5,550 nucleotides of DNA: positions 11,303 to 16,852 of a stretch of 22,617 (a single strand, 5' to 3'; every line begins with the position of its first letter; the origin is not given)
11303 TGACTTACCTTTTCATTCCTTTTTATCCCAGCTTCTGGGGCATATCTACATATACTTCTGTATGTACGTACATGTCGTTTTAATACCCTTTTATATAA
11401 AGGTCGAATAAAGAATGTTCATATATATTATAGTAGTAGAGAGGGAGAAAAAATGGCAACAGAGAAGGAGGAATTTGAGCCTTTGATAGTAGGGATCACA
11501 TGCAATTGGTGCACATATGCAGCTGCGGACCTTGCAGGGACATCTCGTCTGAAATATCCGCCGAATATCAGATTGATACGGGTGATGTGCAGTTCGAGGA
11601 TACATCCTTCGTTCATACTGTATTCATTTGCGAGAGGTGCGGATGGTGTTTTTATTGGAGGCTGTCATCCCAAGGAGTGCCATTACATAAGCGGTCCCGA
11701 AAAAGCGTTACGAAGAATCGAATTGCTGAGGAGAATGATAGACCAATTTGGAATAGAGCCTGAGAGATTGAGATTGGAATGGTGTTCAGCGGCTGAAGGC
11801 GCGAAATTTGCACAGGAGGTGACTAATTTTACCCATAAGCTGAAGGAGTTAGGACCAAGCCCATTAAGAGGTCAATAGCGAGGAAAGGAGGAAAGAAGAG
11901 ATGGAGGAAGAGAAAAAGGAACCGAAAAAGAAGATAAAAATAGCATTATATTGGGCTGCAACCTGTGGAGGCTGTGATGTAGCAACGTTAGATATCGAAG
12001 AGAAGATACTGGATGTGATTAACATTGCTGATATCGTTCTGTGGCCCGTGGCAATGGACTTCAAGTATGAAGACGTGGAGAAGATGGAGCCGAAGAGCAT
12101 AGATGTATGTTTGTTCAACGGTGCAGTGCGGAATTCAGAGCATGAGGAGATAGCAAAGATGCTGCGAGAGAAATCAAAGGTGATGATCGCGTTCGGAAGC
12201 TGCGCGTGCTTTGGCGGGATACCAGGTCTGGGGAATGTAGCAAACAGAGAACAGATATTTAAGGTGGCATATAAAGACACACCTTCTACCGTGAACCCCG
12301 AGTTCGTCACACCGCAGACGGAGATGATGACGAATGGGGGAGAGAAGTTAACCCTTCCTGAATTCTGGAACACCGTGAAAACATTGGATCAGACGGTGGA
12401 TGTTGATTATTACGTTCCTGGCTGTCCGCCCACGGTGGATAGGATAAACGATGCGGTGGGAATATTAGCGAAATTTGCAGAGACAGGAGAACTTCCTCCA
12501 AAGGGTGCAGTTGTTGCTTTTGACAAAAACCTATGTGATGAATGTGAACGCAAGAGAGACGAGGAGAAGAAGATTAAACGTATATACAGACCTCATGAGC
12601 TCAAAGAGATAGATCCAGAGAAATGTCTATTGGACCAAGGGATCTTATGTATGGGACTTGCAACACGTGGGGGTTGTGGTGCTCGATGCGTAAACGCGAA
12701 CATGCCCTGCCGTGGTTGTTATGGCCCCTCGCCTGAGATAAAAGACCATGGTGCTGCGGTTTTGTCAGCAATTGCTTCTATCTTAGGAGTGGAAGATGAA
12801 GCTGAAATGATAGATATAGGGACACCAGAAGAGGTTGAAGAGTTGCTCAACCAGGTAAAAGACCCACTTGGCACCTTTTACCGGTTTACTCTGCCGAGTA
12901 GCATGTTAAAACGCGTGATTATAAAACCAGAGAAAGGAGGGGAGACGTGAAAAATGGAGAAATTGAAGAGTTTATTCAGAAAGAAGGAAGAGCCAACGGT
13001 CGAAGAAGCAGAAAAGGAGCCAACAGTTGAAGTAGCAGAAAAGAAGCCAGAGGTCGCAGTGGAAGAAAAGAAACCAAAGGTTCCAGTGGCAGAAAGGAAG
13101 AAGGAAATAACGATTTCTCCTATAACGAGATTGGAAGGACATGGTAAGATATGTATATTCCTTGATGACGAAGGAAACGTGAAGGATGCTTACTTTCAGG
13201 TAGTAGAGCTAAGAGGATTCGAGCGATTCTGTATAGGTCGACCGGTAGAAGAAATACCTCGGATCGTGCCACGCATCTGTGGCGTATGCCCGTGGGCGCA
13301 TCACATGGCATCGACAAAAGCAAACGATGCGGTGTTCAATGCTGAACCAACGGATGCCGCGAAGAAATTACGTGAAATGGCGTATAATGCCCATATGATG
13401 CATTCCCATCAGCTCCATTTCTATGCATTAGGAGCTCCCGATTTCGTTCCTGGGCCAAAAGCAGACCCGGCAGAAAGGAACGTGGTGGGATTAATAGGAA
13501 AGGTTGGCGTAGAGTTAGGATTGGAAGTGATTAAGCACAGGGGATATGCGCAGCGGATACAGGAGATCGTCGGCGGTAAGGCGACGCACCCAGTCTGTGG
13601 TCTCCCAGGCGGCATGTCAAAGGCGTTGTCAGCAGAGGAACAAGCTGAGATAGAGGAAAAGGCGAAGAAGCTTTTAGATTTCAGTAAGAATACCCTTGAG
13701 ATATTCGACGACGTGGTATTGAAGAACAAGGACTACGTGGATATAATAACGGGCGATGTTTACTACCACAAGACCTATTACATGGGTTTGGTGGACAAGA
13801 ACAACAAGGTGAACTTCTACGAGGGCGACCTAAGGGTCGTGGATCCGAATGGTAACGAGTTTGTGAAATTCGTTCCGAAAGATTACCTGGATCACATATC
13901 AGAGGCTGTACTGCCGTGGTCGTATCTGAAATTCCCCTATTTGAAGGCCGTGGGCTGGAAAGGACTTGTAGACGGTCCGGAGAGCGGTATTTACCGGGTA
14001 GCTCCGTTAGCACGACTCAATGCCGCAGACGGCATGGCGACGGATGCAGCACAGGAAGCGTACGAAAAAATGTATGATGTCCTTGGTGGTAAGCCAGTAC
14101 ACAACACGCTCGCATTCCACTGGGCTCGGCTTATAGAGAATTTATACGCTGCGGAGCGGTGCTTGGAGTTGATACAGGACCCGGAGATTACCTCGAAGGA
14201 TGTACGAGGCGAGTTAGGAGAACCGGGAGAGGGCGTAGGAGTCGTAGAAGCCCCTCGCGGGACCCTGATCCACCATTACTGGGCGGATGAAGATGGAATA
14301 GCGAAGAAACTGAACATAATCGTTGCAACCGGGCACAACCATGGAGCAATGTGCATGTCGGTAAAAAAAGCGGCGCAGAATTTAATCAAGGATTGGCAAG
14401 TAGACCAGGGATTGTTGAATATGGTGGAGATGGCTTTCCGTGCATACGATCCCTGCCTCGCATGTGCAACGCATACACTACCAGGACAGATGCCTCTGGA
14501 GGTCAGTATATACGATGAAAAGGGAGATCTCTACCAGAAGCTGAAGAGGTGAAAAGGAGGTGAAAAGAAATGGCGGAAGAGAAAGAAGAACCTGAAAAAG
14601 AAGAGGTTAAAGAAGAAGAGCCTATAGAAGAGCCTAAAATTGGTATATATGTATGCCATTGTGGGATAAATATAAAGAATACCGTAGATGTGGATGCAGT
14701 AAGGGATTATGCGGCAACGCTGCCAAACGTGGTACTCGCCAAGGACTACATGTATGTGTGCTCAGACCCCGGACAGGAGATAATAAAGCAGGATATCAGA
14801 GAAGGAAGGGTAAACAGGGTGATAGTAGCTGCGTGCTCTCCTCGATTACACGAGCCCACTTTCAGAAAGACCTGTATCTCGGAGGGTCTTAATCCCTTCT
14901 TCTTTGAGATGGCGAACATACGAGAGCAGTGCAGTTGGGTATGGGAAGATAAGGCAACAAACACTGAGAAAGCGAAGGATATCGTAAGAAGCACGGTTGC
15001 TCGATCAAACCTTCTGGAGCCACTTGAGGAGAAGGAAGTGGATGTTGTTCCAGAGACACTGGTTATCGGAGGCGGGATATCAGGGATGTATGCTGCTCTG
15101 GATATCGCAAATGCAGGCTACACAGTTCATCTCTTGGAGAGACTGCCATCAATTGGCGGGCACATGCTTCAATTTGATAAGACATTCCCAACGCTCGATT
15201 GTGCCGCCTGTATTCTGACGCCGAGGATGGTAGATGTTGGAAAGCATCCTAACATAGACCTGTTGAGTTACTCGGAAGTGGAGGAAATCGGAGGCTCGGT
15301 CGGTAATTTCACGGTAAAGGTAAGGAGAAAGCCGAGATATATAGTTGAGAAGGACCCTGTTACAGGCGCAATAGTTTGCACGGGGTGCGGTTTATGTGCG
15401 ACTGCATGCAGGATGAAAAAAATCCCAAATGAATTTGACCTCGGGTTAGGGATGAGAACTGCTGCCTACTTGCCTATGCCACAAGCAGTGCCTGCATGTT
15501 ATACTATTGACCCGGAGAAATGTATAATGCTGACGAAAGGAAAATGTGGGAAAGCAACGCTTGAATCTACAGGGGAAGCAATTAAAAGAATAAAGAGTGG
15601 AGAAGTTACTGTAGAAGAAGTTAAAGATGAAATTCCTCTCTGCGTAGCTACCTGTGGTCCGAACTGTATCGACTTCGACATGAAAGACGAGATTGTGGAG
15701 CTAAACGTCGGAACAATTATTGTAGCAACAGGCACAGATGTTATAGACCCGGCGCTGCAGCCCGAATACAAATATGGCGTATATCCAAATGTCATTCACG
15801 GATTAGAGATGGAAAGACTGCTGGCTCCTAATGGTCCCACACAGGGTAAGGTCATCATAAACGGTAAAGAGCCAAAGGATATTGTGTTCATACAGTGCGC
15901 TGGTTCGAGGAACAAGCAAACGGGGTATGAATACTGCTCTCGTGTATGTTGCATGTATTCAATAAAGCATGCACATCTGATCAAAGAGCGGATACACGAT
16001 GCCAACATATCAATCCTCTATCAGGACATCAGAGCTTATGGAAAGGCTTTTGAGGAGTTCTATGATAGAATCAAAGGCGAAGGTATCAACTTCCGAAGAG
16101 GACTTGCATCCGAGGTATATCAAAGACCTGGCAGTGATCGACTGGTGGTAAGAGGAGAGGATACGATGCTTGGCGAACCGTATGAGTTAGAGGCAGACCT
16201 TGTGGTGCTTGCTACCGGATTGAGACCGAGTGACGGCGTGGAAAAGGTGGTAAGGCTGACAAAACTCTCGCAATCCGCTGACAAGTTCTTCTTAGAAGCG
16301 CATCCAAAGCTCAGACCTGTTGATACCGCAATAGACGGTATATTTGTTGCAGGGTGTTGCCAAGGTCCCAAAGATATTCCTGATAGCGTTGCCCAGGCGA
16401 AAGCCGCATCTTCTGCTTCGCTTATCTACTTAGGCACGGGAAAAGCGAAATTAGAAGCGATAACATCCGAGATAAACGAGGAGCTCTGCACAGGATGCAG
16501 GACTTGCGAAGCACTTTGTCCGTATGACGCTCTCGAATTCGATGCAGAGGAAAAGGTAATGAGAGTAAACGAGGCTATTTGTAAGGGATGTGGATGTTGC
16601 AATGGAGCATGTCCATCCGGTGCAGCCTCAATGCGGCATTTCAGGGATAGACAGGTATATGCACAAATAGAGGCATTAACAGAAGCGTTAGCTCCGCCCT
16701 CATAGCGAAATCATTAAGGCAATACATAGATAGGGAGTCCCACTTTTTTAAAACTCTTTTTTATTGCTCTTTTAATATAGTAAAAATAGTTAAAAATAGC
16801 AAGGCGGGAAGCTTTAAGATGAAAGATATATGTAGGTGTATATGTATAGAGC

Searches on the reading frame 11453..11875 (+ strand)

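Call 3: search_protein_families(library=pfam, proteins=[window:11453-11875:+], max_evalue=0.01)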
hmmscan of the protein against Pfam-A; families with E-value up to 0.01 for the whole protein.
window:11453-11875:+ (141 aa): 1 family
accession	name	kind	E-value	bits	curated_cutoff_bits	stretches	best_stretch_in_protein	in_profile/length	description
PF02662.21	FlpD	-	7.3e-53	178.2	22.3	1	12-134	1-123/123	Methyl-viologen-reducing hydrogenase, delta subunit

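Call 4: search_protein_families(library=ncbifam, proteins=[window:11453-11875:+], max_evalue=0.001)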
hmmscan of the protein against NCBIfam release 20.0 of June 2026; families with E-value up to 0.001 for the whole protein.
window:11453-11875:+ (141 aa): 4 families
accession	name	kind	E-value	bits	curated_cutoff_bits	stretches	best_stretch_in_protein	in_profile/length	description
NF040770.1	hetero_SS_HdrA2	exception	5.7e-53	180.2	1100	1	2-135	640-773/777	CoB-CoM heterodisulfide reductase HdrA2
NF045873.1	F420_non_VhuD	exception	1e-37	129.2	215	1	9-139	1-131/132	F420-non-reducing hydrogenase iron-sulfur subunit VhuD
NF041891.1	hdrA_Methbact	equivalog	2.1e-17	62.6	1300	1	4-132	638-760/762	ferredoxin:CoB-CoM heterodisulfide reductase subunit HdrA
NF041778.1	hetero_SS_HdrA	equivalog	0.00087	17.2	1400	1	12-67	657-711/771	ferredoxin:CoB-CoM heterodisulfide reductase subunit HdrA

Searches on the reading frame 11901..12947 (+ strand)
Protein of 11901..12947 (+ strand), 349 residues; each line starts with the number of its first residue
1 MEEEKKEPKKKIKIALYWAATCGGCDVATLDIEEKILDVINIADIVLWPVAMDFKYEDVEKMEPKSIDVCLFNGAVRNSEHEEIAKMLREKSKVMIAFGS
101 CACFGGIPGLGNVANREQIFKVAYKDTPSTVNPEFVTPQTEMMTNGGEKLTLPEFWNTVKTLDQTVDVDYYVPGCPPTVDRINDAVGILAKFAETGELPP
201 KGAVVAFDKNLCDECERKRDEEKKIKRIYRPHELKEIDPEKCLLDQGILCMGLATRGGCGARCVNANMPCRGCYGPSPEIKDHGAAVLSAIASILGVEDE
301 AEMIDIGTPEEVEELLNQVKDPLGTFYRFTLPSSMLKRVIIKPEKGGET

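Call 3: search_protein_families(library=pfam, proteins=[window:11901-12947:+], max_evalue=0.01)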
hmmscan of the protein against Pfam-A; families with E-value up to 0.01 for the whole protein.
window:11901-12947:+ (349 aa): 1 family
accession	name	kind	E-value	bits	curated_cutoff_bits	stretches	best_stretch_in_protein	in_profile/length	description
PF01058.29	Oxidored_q6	-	8.8e-26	90.6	27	1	22-185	1-124/128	NADH ubiquinone oxidoreductase, 20 Kd subunit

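Call 4: search_protein_families(library=ncbifam, proteins=[window:11901-12947:+], max_evalue=0.001)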
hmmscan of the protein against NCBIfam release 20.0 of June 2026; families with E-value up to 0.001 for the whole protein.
window:11901-12947:+ (349 aa): 16 families
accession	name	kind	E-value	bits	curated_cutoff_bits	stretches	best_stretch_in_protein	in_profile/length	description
NF045875.1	F420_non_VhuG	exception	3.7e-61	206.9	450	1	10-293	3-256/286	F420-non-reducing hydrogenase subunit VhuG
NF040836.1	sulfhyd_HydD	equivalog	1.3e-22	80.3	500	1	9-142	3-129/261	NADPH-dependent hydrogenase/sulfhydrogenase 1 subunit delta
NF040831.1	sulfhyd_ShyD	equivalog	9.4e-20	71.2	460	2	13-126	2-107/240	NAD(P)-dependent hydrogenase/sulfhydrogenase 2 subunit delta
TIGR03294.1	FrhG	equivalog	1.6e-12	47.7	245.5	2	12-109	2-95/228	coenzyme F420 hydrogenase subunit gamma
NF005012.1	PRK06411.1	subfamily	8.2e-10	38.5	116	1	132-191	100-156/166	NADH-quinone oxidoreductase subunit NuoB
TIGR01957.1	nuoB_fam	subfamily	1.5e-09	37.9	142.7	1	131-188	83-137/145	NADH-quinone oxidoreductase subunit B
NF011392.0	PRK14817.1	equivalog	1.1e-06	28.5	271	1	156-191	123-158/182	NADH-quinone oxidoreductase subunit B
NF011390.0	PRK14815.1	equivalog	1e-05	25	281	0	156-189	120-153/183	NADH dehydrogenase subunit B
NF011395.0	PRK14820.1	equivalog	1.4e-05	24.9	263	1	157-195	121-159/180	NADH-quinone oxidoreductase subunit B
NF011393.0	PRK14818.1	equivalog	2.9e-05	23.7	255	0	156-183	118-145/173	NADH dehydrogenase subunit B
NF011391.0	PRK14816.1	equivalog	6.4e-05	22.6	283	0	154-182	138-166/196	NADH-quinone oxidoreductase subunit B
NF011394.0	PRK14819.1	equivalog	0.0001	21.9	312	0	153-189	116-152/264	NADH-quinone oxidoreductase subunit B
NF045520.1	H2_NiFeSe_small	exception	0.00011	21.7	470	0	82-115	134-168/314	NiFeSe hydrogenase small subunit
NF011389.0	PRK14814.1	equivalog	0.00017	21.4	285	0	155-191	119-155/186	NADH dehydrogenase subunit B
NF009808.0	PRK13292.1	equivalog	0.00072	17.5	1156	0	154-200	110-156/791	NADH-quinone oxidoreductase subunit B/C/D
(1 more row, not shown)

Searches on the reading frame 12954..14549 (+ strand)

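Call 3: search_protein_families(library=pfam, proteins=[window:12954-14549:+], max_evalue=0.01)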
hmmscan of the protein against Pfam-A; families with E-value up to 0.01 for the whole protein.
window:12954-14549:+ (532 aa): 1 family
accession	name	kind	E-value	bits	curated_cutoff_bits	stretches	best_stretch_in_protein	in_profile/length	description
PF00374.24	NiFeSe_Hases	-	9.2e-37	127.6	25.8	2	87-166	1-80/508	Nickel-dependent hydrogenase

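Call 4: search_protein_families(library=ncbifam, proteins=[window:12954-14549:+], max_evalue=0.001)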
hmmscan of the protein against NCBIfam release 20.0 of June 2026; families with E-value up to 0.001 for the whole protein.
window:12954-14549:+ (532 aa): 9 families
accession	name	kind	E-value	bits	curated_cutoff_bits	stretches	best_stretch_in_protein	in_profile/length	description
NF041785.2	VhuA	equivalog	6.5e-133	443.3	800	1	51-479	3-418/418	F420-non-reducing hydrogenase Vhu subunit A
NF040828.1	sulfhyd_ShyA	equivalog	8.8e-54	183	700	2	52-256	3-199/415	NAD(P)-dependent hydrogenase/sulfhydrogenase 2 subunit alpha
TIGR03295.1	frhA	equivalog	9.2e-52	176.4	392.5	2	50-277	3-219/412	coenzyme F420 hydrogenase subunit alpha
NF033181.1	NiFeSe_hydrog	equivalog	1.3e-48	166.1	600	2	50-173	2-124/507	nickel-dependent hydrogenase large subunit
NF045518.1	H2_NiFeSe_large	exception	9.2e-46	156.6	780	1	51-509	3-482/485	NiFeSe hydrogenase large subunit HysA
NF040832.1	sulfhyd_HydA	equivalog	2.1e-42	145.7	880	1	52-508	5-423/426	NADPH-dependent hydrogenase/sulfhydrogenase 1 subunit alpha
NF007778.0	PRK10467.1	equivalog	3e-26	91.8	969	2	49-166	2-118/567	hydrogenase 2 large subunit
NF007550.0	PRK10170.1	equivalog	6.9e-20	71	1101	2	47-166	14-133/597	Ni/Fe-hydrogenase large subunit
NF041786.2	VhuU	equivalog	1.3e-09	37.7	70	1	483-509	3-29/45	F420-non-reducing hydrogenase selenoprotein subunit VhuU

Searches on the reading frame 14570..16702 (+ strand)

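Call 3: search_protein_families(library=pfam, proteins=[window:14570-16702:+], max_evalue=0.01)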
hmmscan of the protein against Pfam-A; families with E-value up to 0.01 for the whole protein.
window:14570-16702:+ (711 aa): 20 families
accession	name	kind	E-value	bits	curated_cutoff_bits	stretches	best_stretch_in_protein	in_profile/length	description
PF07992.20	Pyr_redox_2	-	7.4e-11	42.4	26.1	3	488-610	179-287/291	Pyridine nucleotide-disulphide oxidoreductase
PF13450.12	NAD_binding_8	-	5.5e-09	36.6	21.9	1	165-217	1-53/68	NAD(P)-binding Rossmann-like domain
PF00037.32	Fer4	-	6.1e-09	35.8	21.1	1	634-656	2-24/24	4Fe-4S binding domain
PF12838.12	Fer4_7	-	8.5e-09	36.2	27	1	640-685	2-52/52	4Fe-4S dicluster domain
PF14697.11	Fer4_21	-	1.1e-06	29.1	35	1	634-685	2-56/59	4Fe-4S dicluster domain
PF12797.12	Fer4_2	-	1.9e-06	27.9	24.5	1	635-652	5-22/22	4Fe-4S binding domain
PF13534.11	Fer4_17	-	4.9e-06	27.4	22.2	0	634-653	40-59/61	4Fe-4S dicluster domain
PF12831.13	FAD_oxidored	-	9.7e-06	25.5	27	1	164-199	3-38/416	FAD dependent oxidoreductase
PF12837.12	Fer4_6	-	1.1e-05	25.6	25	1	634-655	3-24/24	4Fe-4S binding domain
PF00890.30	FAD_binding_2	-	1.4e-05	24.9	20.4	1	163-198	2-37/414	FAD binding domain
PF13237.11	Fer4_10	-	2.4e-05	24.6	25.5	1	635-682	4-53/53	4Fe-4S dicluster domain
PF01266.30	DAO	-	2.6e-05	24.4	27.9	1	164-196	3-35/353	FAD dependent oxidoreductase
PF13187.11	Fer4_9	-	0.00018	21.9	27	1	640-685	2-51/52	4Fe-4S dicluster domain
PF03486.20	HI0933_like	-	0.0003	20.7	50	1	162-197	2-37/244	HI0933-like protein Rossmann domain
PF00070.33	Pyr_redox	-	0.0011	19.9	22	1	163-196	2-35/82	Pyridine nucleotide-disulphide oxidoreductase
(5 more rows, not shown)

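Call 4: search_protein_families(library=ncbifam, proteins=[window:14570-16702:+], max_evalue=0.001)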
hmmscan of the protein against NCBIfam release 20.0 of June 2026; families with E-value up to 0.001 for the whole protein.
window:14570-16702:+ (711 aa): 61 families (the best 25 are shown)
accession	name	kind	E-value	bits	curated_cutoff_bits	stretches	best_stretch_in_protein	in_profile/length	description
NF040770.1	hetero_SS_HdrA2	exception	7.9e-250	831.1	1100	1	23-706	1-643/777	CoB-CoM heterodisulfide reductase HdrA2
NF041778.1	hetero_SS_HdrA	equivalog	2.4e-181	604.4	1400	2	357-705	305-652/771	ferredoxin:CoB-CoM heterodisulfide reductase subunit HdrA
NF041891.1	hdrA_Methbact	equivalog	1.7e-164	549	1300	2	357-703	292-635/762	ferredoxin:CoB-CoM heterodisulfide reductase subunit HdrA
NF009410.0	PRK12771.1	subfamily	1.3e-11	43.8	516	1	162-199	140-177/566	NAD(P)-binding protein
NF007204.0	PRK09625.1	equivalog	4e-09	36.6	125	1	635-695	56-115/133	pyruvate flavodoxin oxidoreductase subunit delta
TIGR03294.1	FrhG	equivalog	4.6e-09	36.3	245.5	1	546-683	81-217/228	coenzyme F420 hydrogenase subunit gamma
TIGR02179.1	PorD_KorD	subfamily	7.8e-09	35.5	60.05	1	634-689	21-75/78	2-oxoacid:acceptor oxidoreductase, delta subunit, pyruvate/2-ketoisovalerate family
NF007203.0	PRK09624.1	equivalog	2e-08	34.4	171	1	630-688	43-100/105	pyuvate ferredoxin oxidoreductase subunit delta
NF045790.1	OxalOxreddelta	equivalog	3.2e-08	33.1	230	1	635-687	257-307/316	oxalate oxidoreductase subunit delta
NF007202.0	PRK09623.1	equivalog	3.7e-08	33.6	166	1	629-689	42-101/105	3-methyl-2-oxobutanoate dehydrogenase subunit delta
TIGR03224.1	benzo_boxA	equivalog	5.5e-08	32.1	459.2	1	635-699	7-70/411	benzoyl-CoA 2,3-epoxidase subunit BoxA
NF040684.1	PorD_Arch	equivalog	2.7e-07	30.6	120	1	633-689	27-82/85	pyruvate synthase subunit PorD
TIGR01944.1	rnfB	subfamily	2.7e-07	30.3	68.7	1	628-694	103-168/190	RnfABCDGE type electron transport complex subunit B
NF045637.1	carotdesatCrtDProt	equivalog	3.8e-07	29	580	1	164-221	2-59/485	1-hydroxycarotenoid 3,4-desaturase CrtD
NF042909.1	FMH_DH_FwdF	exception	4.5e-07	29.3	375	1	634-689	253-314/336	tungsten-dependent formylmethanofuran dehydrogenase subunit FwdF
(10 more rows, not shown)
